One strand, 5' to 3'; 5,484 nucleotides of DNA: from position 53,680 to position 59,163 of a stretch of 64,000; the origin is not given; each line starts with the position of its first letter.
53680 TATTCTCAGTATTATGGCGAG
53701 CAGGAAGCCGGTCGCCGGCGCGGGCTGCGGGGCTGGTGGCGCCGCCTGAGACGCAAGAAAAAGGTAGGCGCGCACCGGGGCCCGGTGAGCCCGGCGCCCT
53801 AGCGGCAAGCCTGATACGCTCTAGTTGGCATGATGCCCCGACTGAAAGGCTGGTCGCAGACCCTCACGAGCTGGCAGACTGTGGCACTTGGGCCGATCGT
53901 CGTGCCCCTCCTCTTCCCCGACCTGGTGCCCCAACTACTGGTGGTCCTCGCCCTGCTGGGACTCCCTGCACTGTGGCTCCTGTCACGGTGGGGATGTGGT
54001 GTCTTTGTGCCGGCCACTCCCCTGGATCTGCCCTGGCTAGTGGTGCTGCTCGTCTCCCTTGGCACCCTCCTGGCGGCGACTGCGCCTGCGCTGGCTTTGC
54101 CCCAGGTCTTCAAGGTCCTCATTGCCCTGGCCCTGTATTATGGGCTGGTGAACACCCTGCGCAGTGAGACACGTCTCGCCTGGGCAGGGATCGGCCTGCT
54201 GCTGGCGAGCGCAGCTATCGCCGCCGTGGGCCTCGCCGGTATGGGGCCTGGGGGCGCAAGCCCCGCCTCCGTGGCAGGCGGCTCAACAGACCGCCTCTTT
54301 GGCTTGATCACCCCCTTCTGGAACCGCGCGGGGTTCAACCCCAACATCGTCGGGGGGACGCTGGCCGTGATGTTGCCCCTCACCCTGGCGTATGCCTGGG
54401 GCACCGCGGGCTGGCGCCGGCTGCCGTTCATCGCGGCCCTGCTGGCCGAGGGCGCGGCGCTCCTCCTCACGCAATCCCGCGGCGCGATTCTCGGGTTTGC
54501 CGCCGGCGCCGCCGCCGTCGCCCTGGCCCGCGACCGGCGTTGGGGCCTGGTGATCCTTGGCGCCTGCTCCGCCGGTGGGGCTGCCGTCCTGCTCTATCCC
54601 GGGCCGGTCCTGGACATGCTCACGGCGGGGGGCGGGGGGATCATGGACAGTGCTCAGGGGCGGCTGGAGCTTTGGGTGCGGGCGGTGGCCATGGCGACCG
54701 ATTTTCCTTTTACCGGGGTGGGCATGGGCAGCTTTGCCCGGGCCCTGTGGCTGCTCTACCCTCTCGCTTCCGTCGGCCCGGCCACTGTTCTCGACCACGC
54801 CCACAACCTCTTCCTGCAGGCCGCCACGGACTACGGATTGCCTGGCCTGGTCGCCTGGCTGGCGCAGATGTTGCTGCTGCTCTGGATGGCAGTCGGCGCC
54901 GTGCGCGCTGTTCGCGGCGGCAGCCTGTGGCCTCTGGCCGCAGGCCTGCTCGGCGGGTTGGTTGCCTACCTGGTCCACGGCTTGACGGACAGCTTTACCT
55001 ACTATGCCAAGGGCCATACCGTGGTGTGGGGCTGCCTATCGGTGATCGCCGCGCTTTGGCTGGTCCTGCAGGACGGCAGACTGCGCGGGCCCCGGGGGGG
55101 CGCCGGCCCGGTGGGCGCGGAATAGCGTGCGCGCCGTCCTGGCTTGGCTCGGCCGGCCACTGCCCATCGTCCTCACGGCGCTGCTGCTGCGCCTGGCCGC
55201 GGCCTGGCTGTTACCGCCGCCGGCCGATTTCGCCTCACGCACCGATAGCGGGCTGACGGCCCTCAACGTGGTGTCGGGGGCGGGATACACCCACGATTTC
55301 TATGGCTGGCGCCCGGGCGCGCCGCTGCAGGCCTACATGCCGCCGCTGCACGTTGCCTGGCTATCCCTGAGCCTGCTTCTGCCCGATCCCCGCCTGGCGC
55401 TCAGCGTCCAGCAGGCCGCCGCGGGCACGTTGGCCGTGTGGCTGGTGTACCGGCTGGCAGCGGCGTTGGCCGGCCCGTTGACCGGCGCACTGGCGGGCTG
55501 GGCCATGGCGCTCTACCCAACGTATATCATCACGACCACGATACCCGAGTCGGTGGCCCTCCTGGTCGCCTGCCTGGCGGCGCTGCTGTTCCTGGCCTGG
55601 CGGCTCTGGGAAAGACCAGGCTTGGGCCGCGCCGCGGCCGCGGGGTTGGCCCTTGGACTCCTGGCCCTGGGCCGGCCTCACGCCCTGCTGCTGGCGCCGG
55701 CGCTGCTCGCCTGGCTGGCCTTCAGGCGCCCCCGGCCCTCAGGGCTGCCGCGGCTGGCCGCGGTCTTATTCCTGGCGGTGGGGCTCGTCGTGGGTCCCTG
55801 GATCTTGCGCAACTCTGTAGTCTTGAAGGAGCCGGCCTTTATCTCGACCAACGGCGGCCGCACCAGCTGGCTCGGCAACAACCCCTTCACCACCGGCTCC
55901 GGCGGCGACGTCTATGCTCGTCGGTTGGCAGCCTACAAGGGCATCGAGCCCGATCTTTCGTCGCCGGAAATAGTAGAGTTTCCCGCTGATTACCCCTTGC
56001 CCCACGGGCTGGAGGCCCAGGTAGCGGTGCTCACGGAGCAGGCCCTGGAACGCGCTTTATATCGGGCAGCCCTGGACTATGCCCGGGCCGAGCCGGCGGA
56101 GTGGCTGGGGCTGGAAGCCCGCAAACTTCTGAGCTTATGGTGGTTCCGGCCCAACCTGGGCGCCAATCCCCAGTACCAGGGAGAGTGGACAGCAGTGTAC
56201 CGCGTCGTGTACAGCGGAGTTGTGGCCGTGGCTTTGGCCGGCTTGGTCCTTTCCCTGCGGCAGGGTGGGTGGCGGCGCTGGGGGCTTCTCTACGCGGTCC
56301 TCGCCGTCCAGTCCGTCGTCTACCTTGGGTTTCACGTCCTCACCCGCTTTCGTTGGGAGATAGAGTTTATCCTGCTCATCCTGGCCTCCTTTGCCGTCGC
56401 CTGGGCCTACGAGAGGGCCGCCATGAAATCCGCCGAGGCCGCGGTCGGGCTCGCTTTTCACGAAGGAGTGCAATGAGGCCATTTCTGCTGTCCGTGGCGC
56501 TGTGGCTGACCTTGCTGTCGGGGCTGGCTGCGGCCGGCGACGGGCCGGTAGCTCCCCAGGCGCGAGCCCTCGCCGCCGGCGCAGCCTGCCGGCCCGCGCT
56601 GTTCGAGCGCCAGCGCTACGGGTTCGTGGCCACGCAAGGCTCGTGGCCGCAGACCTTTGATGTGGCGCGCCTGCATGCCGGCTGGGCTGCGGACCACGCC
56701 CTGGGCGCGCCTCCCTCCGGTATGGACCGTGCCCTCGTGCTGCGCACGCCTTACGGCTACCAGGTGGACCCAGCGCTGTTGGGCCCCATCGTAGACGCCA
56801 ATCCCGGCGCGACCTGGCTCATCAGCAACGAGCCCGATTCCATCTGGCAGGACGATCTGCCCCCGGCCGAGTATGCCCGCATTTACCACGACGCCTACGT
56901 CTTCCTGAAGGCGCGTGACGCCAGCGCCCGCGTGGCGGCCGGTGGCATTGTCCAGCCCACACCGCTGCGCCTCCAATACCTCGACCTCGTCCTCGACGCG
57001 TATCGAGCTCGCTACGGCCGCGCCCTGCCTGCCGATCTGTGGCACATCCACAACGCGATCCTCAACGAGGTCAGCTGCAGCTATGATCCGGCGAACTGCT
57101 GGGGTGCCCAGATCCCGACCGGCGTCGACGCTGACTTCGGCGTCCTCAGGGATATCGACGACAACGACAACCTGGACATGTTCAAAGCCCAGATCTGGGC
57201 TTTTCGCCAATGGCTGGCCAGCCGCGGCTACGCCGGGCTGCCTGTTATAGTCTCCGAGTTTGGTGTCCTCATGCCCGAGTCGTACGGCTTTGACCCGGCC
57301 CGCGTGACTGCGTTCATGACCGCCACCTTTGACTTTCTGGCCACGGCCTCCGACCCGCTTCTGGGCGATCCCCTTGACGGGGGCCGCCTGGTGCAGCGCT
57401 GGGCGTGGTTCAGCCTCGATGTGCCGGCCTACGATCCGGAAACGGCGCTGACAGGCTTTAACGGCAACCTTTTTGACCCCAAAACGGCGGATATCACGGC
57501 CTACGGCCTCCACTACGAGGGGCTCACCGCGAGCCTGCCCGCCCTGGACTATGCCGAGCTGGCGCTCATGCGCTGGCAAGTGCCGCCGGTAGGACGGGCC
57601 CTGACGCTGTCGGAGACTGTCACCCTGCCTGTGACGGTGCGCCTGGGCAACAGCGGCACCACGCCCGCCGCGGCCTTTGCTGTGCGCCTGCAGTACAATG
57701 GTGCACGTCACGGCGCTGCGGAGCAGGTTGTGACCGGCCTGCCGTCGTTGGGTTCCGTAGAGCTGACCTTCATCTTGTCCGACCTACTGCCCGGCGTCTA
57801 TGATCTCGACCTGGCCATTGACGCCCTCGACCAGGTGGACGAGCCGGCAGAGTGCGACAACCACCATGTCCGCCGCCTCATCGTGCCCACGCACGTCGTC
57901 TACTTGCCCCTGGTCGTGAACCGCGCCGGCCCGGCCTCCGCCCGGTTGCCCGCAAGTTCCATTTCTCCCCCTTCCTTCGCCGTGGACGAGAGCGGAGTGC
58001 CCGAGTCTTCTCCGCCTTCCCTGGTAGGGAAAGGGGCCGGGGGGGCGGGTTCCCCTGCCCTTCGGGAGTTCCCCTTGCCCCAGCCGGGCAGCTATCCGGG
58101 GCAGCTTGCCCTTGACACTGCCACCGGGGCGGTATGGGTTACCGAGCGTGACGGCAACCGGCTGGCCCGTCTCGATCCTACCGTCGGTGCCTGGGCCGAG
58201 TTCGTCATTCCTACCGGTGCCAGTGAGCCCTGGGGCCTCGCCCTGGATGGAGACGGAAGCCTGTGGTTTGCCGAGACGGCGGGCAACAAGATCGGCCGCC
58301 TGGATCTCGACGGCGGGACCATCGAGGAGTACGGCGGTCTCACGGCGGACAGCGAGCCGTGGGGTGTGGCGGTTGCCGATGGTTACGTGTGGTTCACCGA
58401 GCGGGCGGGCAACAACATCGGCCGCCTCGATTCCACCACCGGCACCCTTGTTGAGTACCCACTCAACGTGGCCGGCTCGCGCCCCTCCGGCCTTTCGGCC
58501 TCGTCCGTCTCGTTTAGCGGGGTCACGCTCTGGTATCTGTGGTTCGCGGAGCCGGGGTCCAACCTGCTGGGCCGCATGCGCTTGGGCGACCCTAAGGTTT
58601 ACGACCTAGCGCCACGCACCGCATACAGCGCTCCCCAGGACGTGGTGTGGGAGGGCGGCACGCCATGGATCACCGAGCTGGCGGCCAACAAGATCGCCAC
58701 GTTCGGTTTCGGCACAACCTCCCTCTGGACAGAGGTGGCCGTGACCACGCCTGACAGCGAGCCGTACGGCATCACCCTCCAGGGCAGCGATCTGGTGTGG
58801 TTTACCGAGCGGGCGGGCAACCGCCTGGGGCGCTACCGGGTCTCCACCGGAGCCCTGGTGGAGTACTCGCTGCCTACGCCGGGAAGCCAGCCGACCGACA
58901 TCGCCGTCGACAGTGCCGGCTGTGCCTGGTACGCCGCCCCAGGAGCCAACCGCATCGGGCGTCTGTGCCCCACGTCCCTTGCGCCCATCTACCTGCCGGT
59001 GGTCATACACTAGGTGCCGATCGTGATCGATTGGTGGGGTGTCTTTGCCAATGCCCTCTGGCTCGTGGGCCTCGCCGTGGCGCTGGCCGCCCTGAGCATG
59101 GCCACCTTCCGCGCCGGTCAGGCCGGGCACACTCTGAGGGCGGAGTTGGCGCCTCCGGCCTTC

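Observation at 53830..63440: Distal operon block looks like a surface-glycoprotein / protein O-glycosylation system with co-encoded Pro/Thr-rich substrates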

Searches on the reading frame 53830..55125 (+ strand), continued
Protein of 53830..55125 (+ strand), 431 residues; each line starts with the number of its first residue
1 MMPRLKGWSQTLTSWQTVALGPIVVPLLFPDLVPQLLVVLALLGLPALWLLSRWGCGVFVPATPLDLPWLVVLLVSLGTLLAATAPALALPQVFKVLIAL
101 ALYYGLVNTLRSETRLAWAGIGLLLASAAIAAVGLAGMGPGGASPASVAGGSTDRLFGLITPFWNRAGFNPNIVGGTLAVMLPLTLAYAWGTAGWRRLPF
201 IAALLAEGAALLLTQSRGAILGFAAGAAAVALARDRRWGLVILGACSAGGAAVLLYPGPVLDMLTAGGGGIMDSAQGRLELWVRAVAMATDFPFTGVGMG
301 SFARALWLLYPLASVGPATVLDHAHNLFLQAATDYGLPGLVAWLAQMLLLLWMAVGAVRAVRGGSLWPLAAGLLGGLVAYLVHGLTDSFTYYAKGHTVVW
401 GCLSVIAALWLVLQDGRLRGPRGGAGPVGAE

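Call 21: find_related_loci(query=A1, collection=genome_contigs, flank=10000)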
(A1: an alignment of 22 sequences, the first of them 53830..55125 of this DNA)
Query A1 (431 aa) in genome_contigs; peptide patterns used: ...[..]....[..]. (x = any residue, [..] = any of these).
423 stretches matched a pattern; 395 encode a relative of the query (tblastn E <= 1e-3); the best 80 are kept; 80 distinct loci.
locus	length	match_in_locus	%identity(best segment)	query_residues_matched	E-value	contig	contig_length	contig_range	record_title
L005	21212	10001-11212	75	2-413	4e-157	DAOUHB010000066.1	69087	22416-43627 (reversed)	MAG TPA_asm: Anaerolineae bacterium isolate R89_289 k165_1469967, whole genome shotgun sequence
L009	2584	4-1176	43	21-410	3e-76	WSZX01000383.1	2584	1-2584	MAG: Ardenticatenales bacterium isolate GLR113 c_000000315086, whole genome shotgun sequence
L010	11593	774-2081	41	4-423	3e-74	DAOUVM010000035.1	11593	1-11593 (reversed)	MAG TPA_asm: Ardenticatenales bacterium isolate CSMAG_849 CSMAG_849_k141_1711965_length_11593_cov_51.9997, whole genome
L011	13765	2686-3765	44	59-410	3e-60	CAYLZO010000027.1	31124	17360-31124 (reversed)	MAG TPA_asm: uncultured Anaerolineaceae bacterium isolate SRP141376_co1_201 genome assembly, contig: NODE_3369_length_31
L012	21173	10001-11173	38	16-405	1e-57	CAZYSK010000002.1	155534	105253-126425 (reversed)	MAG TPA_asm: uncultured Anaerolineales bacterium isolate binchicken_co334_204 genome assembly, contig: NODE_86_length_15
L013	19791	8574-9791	40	16-405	8e-56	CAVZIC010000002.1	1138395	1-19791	MAG: uncultured Chloroflexia bacterium isolate MFD02416.bin.2.12 genome assembly, contig: contig_16958, whole genome sho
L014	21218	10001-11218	39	16-405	1e-54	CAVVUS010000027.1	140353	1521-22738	MAG: uncultured Chloroflexia bacterium isolate MFD02923.bin.2.49 genome assembly, contig: contig_3133, whole genome shot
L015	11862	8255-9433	39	27-417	2e-50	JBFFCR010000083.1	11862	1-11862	MAG: Anaerolineae bacterium isolate Mix_mud12.2021.10.58 k141_742507_length_11862_cov_9.6546, whole genome shotgun seque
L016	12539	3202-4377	36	27-411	8e-49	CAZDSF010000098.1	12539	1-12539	MAG TPA_asm: uncultured Anaerolineales bacterium isolate binchicken_co26_174 genome assembly, contig: NODE_6363_length_1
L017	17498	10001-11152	38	27-403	2e-48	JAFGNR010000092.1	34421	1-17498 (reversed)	MAG: Anaerolineae bacterium isolate Zod_Metabat.557 k87_561108, whole genome shotgun sequence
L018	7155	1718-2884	36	31-400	2e-46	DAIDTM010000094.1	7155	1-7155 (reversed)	MAG TPA_asm: Anaerolineae bacterium isolate clean1805 k141_573157, whole genome shotgun sequence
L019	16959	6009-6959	40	91-413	9e-46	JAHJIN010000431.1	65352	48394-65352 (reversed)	MAG: Chloroflexota bacterium isolate Modern_marine_rock_biofilm.mb.101 Modern_marine_roc.mb.101_k141_602285, whole genom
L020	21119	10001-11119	36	43-412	3e-43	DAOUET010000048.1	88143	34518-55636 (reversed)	MAG TPA_asm: Anaerolineales bacterium isolate N7_331 k137_946980, whole genome shotgun sequence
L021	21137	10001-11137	41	43-424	1e-42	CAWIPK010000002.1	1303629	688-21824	MAG: uncultured Chloroflexia bacterium isolate MFD01721.bin.1.56 genome assembly, contig: contig_13134, whole genome sho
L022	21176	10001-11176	38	27-405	4e-45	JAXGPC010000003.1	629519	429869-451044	MAG: Anaerolineae bacterium isolate AnMBR.bin294 bin294_3, whole genome shotgun sequence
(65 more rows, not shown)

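Call 45: search_protein_families(library=pfam, alignment_id=A1, max_evalue=10)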
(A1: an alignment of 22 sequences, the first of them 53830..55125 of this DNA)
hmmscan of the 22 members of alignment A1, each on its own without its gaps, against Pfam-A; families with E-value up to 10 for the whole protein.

A. member 1, window:53830-55125:+ (431 aa): 1 family
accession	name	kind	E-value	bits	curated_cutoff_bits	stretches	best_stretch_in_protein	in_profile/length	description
PF04932.20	Wzy_C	-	6.2e-19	68.7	31.7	1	204-344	3-149/149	O-Antigen ligase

B. families by the number of members that match (of 22 scanned): 13 families
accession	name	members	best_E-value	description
PF04932.20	Wzy_C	22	1.8e-28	O-Antigen ligase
PF12670.12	DUF3792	1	0.0032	Protein of unknown function (DUF3792)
PF03862.18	SpoVAC_SpoVAEB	1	0.091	SpoVAC/SpoVAEB sporulation membrane protein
PF16079.10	Phage_holin_5_2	1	0.14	Phage holin family Hol44, in holin superfamily V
PF11511.13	RhodobacterPufX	1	0.16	Intrinsic membrane protein PufX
PF13748.11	ABC_membrane_3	1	0.16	ABC transporter transmembrane region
PF21222.2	Lamp2_2nd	1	0.24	Lysosome-associated membrane glycoprotein 2, transmembrane segment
PF09769.14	ApoO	1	0.36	Apolipoprotein O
PF12822.12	ECF_trnsprt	1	1.8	ECF transporter, substrate-specific component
PF06170.17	DUF983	1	3.9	Protein of unknown function (DUF983)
PF18902.5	DUF5658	1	4.1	Domain of unknown function (DUF5658)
PF16311.10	TMEM100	1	5.2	Transmembrane protein 100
PF06570.16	DUF1129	1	6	Protein of unknown function (DUF1129)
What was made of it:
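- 53830..55125 (+): Wzy_C-family membrane enzyme (WaaL/Wzy/PglL superfamily). It either polymerises or ligates an Und-PP-linked glycan. No PglL_A (call 45).
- On PglL-type protein O-oligosaccharyltransferase: No match in any of 22 subfamily members at E up to 10 (call 45).
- PglL_A is absent in 22 of 22 members (call 45).
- Tried and rejected: PglL_A or Wzy_C_2 in the Wzy_C subfamily: none (call 45).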

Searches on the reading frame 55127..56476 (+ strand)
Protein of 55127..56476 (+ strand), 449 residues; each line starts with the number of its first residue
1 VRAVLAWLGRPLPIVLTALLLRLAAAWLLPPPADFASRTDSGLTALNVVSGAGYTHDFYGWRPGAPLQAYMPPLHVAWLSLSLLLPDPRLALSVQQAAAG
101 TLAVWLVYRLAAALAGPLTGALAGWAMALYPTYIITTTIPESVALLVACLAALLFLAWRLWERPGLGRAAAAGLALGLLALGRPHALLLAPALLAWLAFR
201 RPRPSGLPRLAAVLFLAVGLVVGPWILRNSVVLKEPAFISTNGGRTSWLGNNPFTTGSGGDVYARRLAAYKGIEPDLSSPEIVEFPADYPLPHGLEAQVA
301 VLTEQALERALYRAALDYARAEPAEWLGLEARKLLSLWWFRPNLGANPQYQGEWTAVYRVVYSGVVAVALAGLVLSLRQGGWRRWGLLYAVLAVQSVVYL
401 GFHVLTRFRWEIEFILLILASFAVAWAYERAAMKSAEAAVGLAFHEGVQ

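Call 4: search_protein_families(library=pfam, proteins=[window:55127-56476:+], max_evalue=0.01)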
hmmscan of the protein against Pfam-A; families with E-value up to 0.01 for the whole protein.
window:55127-56476:+ (449 aa): 1 family
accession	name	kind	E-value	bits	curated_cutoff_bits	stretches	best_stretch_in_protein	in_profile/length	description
PF13231.12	PMT_2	-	7.4e-08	33.2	26.1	1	72-222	3-157/160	Dolichyl-phosphate-mannose-protein mannosyltransferase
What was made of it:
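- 55127..56476 (+): GT-C fold glycosyltransferase (PMT_2 family). It is lineage-specific here, probably an outer-face modifying transferase. PMT_2 E 7e-8 (call 4).
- Checked: 55127-56476 matches PMT_2 (E 7e-8, 33.2 bits against a cut-off of 26.1, call 4).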

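Call 11: search_protein_families(library=ncbifam, proteins=[window:55127-56476:+], max_evalue=0.1)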
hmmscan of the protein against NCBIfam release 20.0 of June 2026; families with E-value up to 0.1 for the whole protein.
window:55127-56476:+ (449 aa): 1 family
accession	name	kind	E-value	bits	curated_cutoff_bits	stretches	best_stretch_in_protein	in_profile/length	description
NF033207.2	midcut_by_XrtH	subfamily_domain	0.067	13.2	45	1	186-244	44-108/175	midcut-by-XrtH protein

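Call 19: search_solved_structures(query=window:55127-56476:+, max_evalue=10)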
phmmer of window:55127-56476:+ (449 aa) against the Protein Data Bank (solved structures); distinct sequences matched with E-value up to 10: 1.
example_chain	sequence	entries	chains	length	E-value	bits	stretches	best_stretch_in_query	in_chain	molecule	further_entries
5cwo_A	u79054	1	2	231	1.5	10.9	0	268-321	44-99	Designed helical repeat protein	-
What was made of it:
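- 55127..56476 (+): No PDB or NCBIfam match (calls 11, 19).
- On GT39 protein O-mannosyltransferase: No NCBIfam or PDB match (calls 11, 19).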

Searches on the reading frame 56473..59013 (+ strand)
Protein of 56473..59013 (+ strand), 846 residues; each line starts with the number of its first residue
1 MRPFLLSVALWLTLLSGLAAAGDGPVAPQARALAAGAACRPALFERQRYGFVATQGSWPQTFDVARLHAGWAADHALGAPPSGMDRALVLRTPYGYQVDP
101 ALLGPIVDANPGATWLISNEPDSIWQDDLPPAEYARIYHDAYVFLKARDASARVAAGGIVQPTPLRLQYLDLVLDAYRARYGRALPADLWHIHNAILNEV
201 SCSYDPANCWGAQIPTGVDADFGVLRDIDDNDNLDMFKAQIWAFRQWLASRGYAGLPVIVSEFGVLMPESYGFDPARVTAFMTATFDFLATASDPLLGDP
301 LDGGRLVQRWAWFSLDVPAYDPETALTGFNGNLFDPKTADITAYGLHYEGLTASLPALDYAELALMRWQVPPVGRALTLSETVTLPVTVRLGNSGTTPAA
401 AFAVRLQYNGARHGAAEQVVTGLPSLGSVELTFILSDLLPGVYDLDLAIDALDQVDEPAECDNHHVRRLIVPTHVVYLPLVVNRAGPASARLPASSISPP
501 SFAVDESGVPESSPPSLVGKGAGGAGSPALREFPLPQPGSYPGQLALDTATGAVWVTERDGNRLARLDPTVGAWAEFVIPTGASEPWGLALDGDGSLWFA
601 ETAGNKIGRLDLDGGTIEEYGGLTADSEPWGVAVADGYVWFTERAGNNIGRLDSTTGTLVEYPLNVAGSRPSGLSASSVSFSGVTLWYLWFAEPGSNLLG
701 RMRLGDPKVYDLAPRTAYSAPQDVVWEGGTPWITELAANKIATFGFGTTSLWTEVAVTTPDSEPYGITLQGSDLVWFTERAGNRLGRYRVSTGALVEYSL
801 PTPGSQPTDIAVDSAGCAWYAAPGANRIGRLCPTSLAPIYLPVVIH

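Call 4: search_protein_families(library=pfam, proteins=[window:56476-59013:+], max_evalue=0.01)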
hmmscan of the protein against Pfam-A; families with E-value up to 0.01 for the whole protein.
window:56476-59013:+ (845 aa): 5 families
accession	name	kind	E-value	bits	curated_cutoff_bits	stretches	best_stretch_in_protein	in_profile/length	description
PF24684.1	Vgb_lyase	-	1.1e-52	179.1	50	2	529-676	129-273/290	Virginiamycin B lyase family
PF07705.17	CARDB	-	1.1e-05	26.1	22.7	1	380-464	17-99/101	CARDB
PF08450.18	SGL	-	4.1e-05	23.7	26.3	0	579-619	180-220/246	SMP-30/Gluconolactonase/LRE-like region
PF21959.2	DUF6923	-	6.2e-05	23.3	27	0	549-613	140-205/234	Repeat of unknown function (DUF6923)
PF01436.27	NHL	-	0.00014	22.1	20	0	540-564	3-26/28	NHL repeat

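Call 11: search_protein_families(library=ncbifam, proteins=[window:56473-59013:+], max_evalue=0.1)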
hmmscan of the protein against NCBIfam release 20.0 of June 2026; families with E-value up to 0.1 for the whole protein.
window:56473-59013:+ (846 aa): 5 families
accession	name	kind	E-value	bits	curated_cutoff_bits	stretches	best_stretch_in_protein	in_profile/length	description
NF000022.1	stregra_B_VgbA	exception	3.4e-42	144.6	600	2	529-688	130-281/299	streptogramin B lyase Vgb(A)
NF000096.1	stregra_B_VgbB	exception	2.7e-40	138.4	600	2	530-703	89-252/295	streptogramin B lyase Vgb(B)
TIGR03606.1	non_repeat_PQQ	subfamily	1.7e-05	23.9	434.55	0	577-616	23-62/454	glucose/sorbosone family PQQ-dependent dehydrogenase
NF033206.1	ScyE_fam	subfamily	0.00021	20.9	80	0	583-614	139-169/333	ScyD/ScyE family protein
TIGR04339.1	PQQ_MSMEG_3727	hypoth_equivalog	0.041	13.6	75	0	588-609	104-125/151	MSMEG_3727 family PQQ-associated protein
